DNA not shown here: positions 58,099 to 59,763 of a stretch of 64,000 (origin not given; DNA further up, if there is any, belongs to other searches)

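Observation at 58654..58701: In-frame hexanucleotide microsatellite (CTTATT)7-8 encoding a (Lys-Asn)8 loop in Wzy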

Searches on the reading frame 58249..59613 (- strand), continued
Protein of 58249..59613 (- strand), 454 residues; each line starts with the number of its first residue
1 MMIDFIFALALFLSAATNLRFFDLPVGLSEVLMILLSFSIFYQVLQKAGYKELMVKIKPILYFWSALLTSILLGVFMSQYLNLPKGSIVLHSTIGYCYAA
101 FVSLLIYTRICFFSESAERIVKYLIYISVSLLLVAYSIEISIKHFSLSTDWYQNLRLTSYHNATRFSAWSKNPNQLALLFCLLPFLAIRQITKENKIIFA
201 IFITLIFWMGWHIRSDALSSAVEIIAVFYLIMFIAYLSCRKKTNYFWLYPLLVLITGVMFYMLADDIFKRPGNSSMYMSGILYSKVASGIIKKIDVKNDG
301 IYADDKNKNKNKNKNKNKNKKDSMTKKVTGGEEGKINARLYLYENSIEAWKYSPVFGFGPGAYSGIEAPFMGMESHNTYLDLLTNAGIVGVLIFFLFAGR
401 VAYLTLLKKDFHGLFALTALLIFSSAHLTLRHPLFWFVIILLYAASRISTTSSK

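Call 79: find_encoding_contigs(protein=window:58249-59610:-, flank=3000, max_places=8)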
Protein window:58249-59610:- (453 aa): no gene with exactly this product is on record in the collection.
